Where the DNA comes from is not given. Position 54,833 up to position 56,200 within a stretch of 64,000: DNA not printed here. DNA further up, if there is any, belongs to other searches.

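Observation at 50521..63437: MarR-adjacent 10-gene array couples an ATP-dependent lactamase/hydantoinase, LLM oxidoreductase, CoA ligase and thioesterase to a full F420 toolkit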

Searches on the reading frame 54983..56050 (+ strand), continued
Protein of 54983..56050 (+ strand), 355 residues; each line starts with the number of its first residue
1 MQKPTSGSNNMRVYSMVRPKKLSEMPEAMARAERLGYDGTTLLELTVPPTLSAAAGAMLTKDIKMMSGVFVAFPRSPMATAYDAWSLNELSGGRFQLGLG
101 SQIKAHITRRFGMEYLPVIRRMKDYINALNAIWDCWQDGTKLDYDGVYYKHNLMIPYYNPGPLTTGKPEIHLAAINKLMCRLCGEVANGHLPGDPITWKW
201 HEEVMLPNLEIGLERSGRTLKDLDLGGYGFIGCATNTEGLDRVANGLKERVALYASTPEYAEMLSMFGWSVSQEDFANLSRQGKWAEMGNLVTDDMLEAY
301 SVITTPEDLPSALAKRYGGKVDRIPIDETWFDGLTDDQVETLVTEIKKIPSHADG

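Call 65: find_encoding_contigs(protein=P0111, flank=10000, max_places=2)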
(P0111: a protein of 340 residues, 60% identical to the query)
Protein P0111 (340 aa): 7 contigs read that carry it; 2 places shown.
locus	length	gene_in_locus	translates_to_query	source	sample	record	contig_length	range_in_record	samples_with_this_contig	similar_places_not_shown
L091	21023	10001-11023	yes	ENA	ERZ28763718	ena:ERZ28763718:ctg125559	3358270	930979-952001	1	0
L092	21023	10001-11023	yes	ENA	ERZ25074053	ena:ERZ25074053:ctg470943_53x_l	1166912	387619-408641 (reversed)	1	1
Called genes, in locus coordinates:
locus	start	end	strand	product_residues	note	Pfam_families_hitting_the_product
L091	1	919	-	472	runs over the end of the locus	PF01565:FAD_binding_4, PF02913:FAD-oxidase_C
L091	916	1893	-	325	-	PF01300:Sua5_yciO_yrdC, PF03481:Sua5_C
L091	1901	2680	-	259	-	PF00459:Inositol_P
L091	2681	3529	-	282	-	PF00106:adh_short, PF08659:KR (weak), PF13561:adh_short_C2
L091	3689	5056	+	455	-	PF00989:PAS (weak), PF13188:PAS_8, PF08448:PAS_4 (weak), PF13426:PAS_9, PF00512:HisKA, PF02518:HATPase_c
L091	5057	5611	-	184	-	PF13358:DDE_3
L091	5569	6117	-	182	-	PF13384:HTH_23 (weak), PF13518:HTH_28 (weak), PF13551:HTH_29, PF12728:HTH_17 (faint), PF13565:HTH_32, PF13592:HTH_33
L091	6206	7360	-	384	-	PF01717:Meth_synt_2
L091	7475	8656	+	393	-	PF01717:Meth_synt_2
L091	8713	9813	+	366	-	PF01717:Meth_synt_2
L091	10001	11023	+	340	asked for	PF00296:Bac_luciferase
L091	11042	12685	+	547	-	PF00501:AMP-binding, PF13193:AMP-binding_C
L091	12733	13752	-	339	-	PF13365:Trypsin_2, PF00595:PDZ (weak), PF13180:PDZ_2, PF17820:PDZ_6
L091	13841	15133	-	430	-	PF00501:AMP-binding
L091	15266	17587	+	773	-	PF01494:FAD_binding_3, PF00724:Oxidored_FMN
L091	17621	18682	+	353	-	PF01832:Glucosaminidase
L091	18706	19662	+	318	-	PF02776:TPP_enzyme_N, PF00205:TPP_enzyme_M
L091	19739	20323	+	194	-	PF13384:HTH_23 (weak)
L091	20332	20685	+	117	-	PF13358:DDE_3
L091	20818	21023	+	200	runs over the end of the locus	PF02775:TPP_enzyme_C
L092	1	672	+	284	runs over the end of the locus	PF02668:TauD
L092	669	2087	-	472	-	PF01565:FAD_binding_4, PF02913:FAD-oxidase_C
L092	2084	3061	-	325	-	PF01300:Sua5_yciO_yrdC, PF03481:Sua5_C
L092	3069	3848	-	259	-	PF00459:Inositol_P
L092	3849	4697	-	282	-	PF00106:adh_short, PF08659:KR (weak), PF13561:adh_short_C2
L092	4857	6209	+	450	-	PF00989:PAS (weak), PF13188:PAS_8, PF08448:PAS_4 (weak), PF13426:PAS_9, PF00512:HisKA, PF02518:HATPase_c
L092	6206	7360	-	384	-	PF01717:Meth_synt_2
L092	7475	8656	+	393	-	PF01717:Meth_synt_2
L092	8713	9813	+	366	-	PF01717:Meth_synt_2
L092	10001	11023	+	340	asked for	PF00296:Bac_luciferase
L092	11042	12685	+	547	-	PF00501:AMP-binding, PF13193:AMP-binding_C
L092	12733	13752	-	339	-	PF13365:Trypsin_2, PF00595:PDZ (weak), PF13180:PDZ_2, PF17820:PDZ_6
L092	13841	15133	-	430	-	PF00501:AMP-binding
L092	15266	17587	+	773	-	PF01494:FAD_binding_3, PF00724:Oxidored_FMN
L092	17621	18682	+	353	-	PF01832:Glucosaminidase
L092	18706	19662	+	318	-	PF02776:TPP_enzyme_N, PF00205:TPP_enzyme_M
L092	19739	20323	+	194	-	PF13384:HTH_23 (weak)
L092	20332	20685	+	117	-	PF13358:DDE_3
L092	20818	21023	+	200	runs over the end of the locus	PF02775:TPP_enzyme_C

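Call 74: predict_structure(alignment_id=A1)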
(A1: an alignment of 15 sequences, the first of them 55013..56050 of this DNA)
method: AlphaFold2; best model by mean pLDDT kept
length: 345 residues; sequences in the alignment: 15
mean_pLDDT: 78.8   pTM: 0.79
mean pLDDT of the five models: 78.8, 59.7, 52.8, 51.0, 49.4
residues with pLDDT >= 90: 79; 70-90: 170; 50-70: 78; < 50: 18
segments of 3 or more residues with pLDDT < 50: 92-105
pLDDT, mean of each block of 10 residues (from residue 1): 84 83 93 63 80 79 68 88 86 41 54 87 89 88 73 88 65 73 60 65 68 64 95 92 74 76 86 88 87 94 82 84 96 94 65
secondary structure, 60 per line:
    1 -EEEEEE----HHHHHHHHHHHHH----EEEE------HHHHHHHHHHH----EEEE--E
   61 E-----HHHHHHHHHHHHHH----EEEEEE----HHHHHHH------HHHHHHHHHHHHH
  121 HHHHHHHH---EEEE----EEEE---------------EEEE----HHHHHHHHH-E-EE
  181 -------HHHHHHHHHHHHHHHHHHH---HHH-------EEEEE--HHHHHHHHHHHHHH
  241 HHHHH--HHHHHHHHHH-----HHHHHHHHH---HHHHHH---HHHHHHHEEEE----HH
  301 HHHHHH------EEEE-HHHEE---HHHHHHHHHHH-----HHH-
elements in order: E2-7 H12-24 E29-32 H39-49 E54-57 H67-80 E85-90 H95-101 H108-128 E132-135 E140-143 E159-162 H167-175 H188-206 E220-224 H227-245 H248-257 H263-271 H275-280 H284-290 E291-294 H299-306 E313-316 H326-336

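Call 77: fold_search(model_id=the predicted structure, library=pdb)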
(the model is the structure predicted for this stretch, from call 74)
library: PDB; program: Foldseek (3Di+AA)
matches with E <= 10: 1409; with E <= 0.001: 146
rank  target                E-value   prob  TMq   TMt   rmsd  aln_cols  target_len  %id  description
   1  8qpm_C                7.4e-18  1.00  0.76  0.80   4.1       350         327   24  Structure of methylene-tetrahydromethanopterin reductase from Methanocaldococcus jannaschii (released 2024-05-29)
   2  8qpm_A                1.2e-17  1.00  0.77  0.80   4.0       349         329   24  Structure of methylene-tetrahydromethanopterin reductase from Methanocaldococcus jannaschii (released 2024-05-29)
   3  8qpl_A                1.4e-17  1.00  0.78  0.81   4.1       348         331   24  F420-Dependent Methylene-Tetrahydromethanopterin Reductase with F420 from Methanocaldococcus jannaschii (released 2024-05-29)
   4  1z69_A                6.0e-17  1.00  0.79  0.83   3.4       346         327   23  Crystal structure of methylenetetrahydromethanopterin reductase (Mer) in complex with coenzyme F420 (released 2005-06-21)
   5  8qq8                  6.3e-17  1.00  0.77  0.80   4.1       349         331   24  Crystal Structure of F420-dependent Methylene-Tetrahydromethanopterin Reductase Mutant E6Q from Methanocaldococcus Janna (released 2024-05-29)
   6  1f07_A                7.8e-17  1.00  0.75  0.80   4.4       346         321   22  STRUCTURE OF COENZYME F420 DEPENDENT TETRAHYDROMETHANOPTERIN REDUCTASE FROM METHANOBACTERIUM THERMOAUTOTROPHICUM (released 2000-09-06)
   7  8qpl_B                4.1e-16  1.00  0.77  0.81   4.1       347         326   24  F420-Dependent Methylene-Tetrahydromethanopterin Reductase with F420 from Methanocaldococcus jannaschii (released 2024-05-29)
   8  1ezw                  5.6e-16  1.00  0.80  0.80   3.8       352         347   20  STRUCTURE OF COENZYME F420 DEPENDENT TETRAHYDROMETHANOPTERIN REDUCTASE FROM METHANOPYRUS KANDLERI (released 2000-09-06)
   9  5tlc_B                3.2e-12  1.00  0.71  0.57   6.2       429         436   13  Crystal structure of BdsA from Bacillus subtilis WU-S2B (released 2017-05-03)
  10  5xkd_A                3.4e-12  1.00  0.72  0.57   6.1       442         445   13  Crystal structure of dibenzothiophene sulfone monooxygenase BdsA in complex with FMN at 2.4 angstrom (released 2018-05-09)
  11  5xkc_A                5.9e-12  1.00  0.71  0.57   6.2       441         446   13  Crystal structure of dibenzothiophene sulfone monooxygenase BdsA at 2.2 angstrome (released 2018-05-09)
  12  9fp4_B                1.3e-11  1.00  0.65  0.69   5.4       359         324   17  FGD2 (Rv0132c) from Mycobacterium tuberculosis crystallised with Anderson-Evans polyoxotungstate (released 2025-06-25)
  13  3b4y_A                1.7e-11  1.00  0.69  0.71   5.8       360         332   14  FGD1 (Rv0407) from Mycobacterium tuberculosis (released 2008-04-22)
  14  7bip_A                1.9e-11  1.00  0.64  0.66   6.3       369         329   13  Crystal structure of monooxygenase RslO1 from Streptomyces bottropensis (released 2021-01-20)
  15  2i7g_B                1.9e-11  1.00  0.64  0.64   7.0       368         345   18  Crystal Structure of Monooxygenase from Agrobacterium tumefaciens (released 2006-10-03)
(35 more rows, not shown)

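Call 78: search_dna_similar(query=L083:16083-18425:+, collection=plasmids, mode=protein, max_evalue=1e-80, max_rows=25)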
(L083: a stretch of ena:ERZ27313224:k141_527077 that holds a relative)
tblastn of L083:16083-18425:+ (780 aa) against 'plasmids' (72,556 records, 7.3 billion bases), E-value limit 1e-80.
Records with a match: 58; places in all: 59; records where one place covers at least 80% of the query: 56.
Best place of each record, by identity: 60-80% 13; <60% 45.
By first word of the organism name: Sinorhizobium 12; Sphingobium 10; Rhodococcus 10; Leisingera 10; Paraburkholderia 2; Croceicoccus 2; Aromatoleum 1; Agrobacterium 1; Novosphingobium 1; Miltoncostaea 1; and 8 more.
By predicted mobility (MOB-suite, as given by PLSDB): non-mobilizable 34; conjugative 18; mobilizable 6.
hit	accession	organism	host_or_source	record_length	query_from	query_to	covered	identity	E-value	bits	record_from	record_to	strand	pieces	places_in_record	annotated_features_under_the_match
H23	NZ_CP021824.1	Sinorhizobium meliloti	Medicago truncatula,Single Cell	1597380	10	779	99%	62.5%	0e+0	971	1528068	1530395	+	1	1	none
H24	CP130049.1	Sinorhizobium meliloti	Medicago,Cell culture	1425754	10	779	99%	62.5%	0e+0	969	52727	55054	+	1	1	cofH: 5-amino-6-(D-ribitylamino)uracil--L-tyrosine 4-hydroxyphenyl ...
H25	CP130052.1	Sinorhizobium meliloti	Medicago,Cell culture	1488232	10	775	98%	62.8%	0e+0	975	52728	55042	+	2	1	none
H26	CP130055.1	Sinorhizobium meliloti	Medicago,Cell culture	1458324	10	779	99%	62.4%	0e+0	992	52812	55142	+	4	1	hypothetical protein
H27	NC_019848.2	Sinorhizobium meliloti GR4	-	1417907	27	770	95%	64.2%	0e+0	965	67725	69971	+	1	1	record has no annotation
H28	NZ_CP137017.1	Sinorhizobium fredii GR64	Phaseolus vulgaris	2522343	42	780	95%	64.2%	0e+0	971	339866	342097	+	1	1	record has no annotation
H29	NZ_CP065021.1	Sinorhizobium meliloti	Medicago sativa subsp. varia (Martyn) ...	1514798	42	779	95%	64.2%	0e+0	969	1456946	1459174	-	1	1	none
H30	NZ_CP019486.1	Sinorhizobium meliloti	alfalfa,single cell,nitrogen fixing ...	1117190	42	779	95%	64.1%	0e+0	967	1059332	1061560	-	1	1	record has no annotation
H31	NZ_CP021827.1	Sinorhizobium meliloti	Medicago truncatula,Single Cell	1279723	42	770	93%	64.7%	0e+0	964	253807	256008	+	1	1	record has no annotation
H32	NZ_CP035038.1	Sinorhizobium fredii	single cell,soil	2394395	42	780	95%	63.8%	0e+0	961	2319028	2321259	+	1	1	none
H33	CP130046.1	Sinorhizobium meliloti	Medicago,Cell culture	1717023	42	779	95%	62.9%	3e-166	1003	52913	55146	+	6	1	none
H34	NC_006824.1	Aromatoleum aromaticum EbN1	-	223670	21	773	97%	60.8%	0e+0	940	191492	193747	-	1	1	cofH: 5-amino-6-(D-ribitylamino)uracil--L-tyrosine 4-hydroxyphenyl ...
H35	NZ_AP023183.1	Paraburkholderia sp. PGU19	Physopelta gutta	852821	4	774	99%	57.1%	0e+0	896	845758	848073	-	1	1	cofH: 5-amino-6-(D-ribitylamino)uracil--L-tyrosine 4-hydroxyphenyl ...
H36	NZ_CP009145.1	Sinorhizobium meliloti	Medicago orbicularis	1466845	90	779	88%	63.7%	0e+0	895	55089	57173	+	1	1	none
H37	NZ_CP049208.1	Agrobacterium rubi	Raspberry,cell culture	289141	30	779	96%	57.9%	0e+0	893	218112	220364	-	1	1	cofH: 5-amino-6-(D-ribitylamino)uracil--L-tyrosine 4-hydroxyphenyl ...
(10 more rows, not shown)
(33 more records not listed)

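Call 79: get_annotated_region(hit=H24, flank=14000)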
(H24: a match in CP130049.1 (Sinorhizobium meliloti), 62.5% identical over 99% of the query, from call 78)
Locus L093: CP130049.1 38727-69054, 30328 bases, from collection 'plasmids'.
description: Sinorhizobium meliloti strain R28 plasmid pSymA, complete sequence
organism: Sinorhizobium meliloti (NCBI taxid 382)
taxonomy: Bacteria; Pseudomonadota; Alphaproteobacteria; Hyphomicrobiales; Rhizobiaceae; Sinorhizobium; Sinorhizobium meliloti
host: -; source: Medicago,Cell culture; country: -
typing (MOB-suite, as given by PLSDB): conjugative; relaxase MOBQ; mating-pair formation MPF_T
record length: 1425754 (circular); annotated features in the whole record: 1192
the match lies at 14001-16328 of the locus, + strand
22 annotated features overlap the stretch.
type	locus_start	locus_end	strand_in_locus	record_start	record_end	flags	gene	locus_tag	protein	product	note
CDS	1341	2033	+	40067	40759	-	-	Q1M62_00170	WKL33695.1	response regulator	-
CDS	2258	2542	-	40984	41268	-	-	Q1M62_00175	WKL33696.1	potassium channel family protein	-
CDS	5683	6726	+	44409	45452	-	pyrC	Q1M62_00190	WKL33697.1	dihydroorotase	-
CDS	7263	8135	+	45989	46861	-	-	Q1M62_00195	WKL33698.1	branched-chain amino acid ABC transporter permease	-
CDS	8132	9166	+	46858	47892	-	-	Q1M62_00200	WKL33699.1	branched-chain amino acid ABC transporter permease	-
CDS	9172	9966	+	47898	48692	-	-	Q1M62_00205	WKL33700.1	ABC transporter ATP-binding protein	-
CDS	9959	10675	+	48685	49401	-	-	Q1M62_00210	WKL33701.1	ABC transporter ATP-binding protein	-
CDS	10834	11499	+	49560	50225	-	npdG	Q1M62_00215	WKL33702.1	NADPH-dependent F420 reductase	-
CDS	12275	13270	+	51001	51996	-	cofD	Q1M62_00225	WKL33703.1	2-phospho-L-lactate transferase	-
CDS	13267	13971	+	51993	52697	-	cofC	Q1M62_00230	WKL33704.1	2-phospho-L-lactate guanylyltransferase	-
CDS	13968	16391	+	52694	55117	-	cofH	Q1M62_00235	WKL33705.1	5-amino-6-(D-ribitylamino)uracil--L-tyrosine 4-hydroxyphenyl transferase CofH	-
CDS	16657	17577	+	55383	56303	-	-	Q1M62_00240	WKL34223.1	CoA-transferase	-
CDS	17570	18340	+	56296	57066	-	-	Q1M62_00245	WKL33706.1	3-oxoadipate--succinyl-CoA transferase subunit B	-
CDS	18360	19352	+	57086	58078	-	-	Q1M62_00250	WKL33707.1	TIGR03619 family F420-dependent LLM class oxidoreductase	-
CDS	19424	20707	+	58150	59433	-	-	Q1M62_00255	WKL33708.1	ArgE/DapE family deacylase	-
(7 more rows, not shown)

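Call 80: get_annotated_region(hit=H34, flank=14000)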
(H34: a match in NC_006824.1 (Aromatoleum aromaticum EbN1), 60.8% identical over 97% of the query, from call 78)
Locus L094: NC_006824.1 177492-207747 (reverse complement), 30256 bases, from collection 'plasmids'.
description: Aromatoleum aromaticum EbN1 plasmid 2, complete sequence
organism: Aromatoleum aromaticum EbN1 (NCBI taxid 76114)
taxonomy: Bacteria; Pseudomonadota; Betaproteobacteria; Rhodocyclales; Rhodocyclaceae; Aromatoleum; Aromatoleum aromaticum; Aromatoleum aromaticum EbN1
host: -; source: -; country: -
typing (MOB-suite, as given by PLSDB): conjugative; replicon rep_cluster_1841; relaxase MOBP; mating-pair formation MPF_T
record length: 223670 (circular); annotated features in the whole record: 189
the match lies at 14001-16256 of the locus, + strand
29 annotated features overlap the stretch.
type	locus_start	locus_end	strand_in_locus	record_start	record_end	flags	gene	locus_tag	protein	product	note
CDS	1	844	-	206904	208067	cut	-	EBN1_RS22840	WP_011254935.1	thiolase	-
CDS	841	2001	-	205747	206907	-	-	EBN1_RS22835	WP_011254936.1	acyl-CoA dehydrogenase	-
CDS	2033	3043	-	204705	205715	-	-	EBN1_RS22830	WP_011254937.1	aldo/keto reductase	-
CDS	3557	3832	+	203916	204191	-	-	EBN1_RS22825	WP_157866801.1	hypothetical protein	-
CDS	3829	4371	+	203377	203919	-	-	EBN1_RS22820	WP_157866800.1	hypothetical protein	-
CDS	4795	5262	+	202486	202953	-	-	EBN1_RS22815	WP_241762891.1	SDR family NAD(P)-dependent oxidoreductase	-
CDS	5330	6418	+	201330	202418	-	istA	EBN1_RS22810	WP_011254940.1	IS21-like element ISAzo17 family transposase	GO:0006313 - DNA transposition [Evidence IEA]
CDS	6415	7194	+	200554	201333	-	istB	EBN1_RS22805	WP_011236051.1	IS21-like element ISAzo17 family helper ATPase IstB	-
CDS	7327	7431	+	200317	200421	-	-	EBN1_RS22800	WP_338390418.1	SDR family NAD(P)-dependent oxidoreductase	-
CDS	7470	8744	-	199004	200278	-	-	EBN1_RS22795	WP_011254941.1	IS256-like element ISAzo34 family transposase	GO:0006313 - DNA transposition [Evidence IEA]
CDS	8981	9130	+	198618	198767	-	-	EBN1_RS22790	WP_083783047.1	SDR family oxidoreductase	-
CDS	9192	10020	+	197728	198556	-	-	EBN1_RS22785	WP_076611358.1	IS5-like element ISAzo38 family transposase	GO:0006313 - DNA transposition [Evidence IEA]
CDS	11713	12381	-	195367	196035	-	-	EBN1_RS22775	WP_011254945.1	GntR family transcriptional regulator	-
CDS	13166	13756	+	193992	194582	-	-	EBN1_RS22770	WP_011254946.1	pyridoxamine 5'-phosphate oxidase family protein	-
CDS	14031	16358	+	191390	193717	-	cofH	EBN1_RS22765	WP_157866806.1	5-amino-6-(D-ribitylamino)uracil--L-tyrosine 4-hydroxyphenyl transferase CofH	-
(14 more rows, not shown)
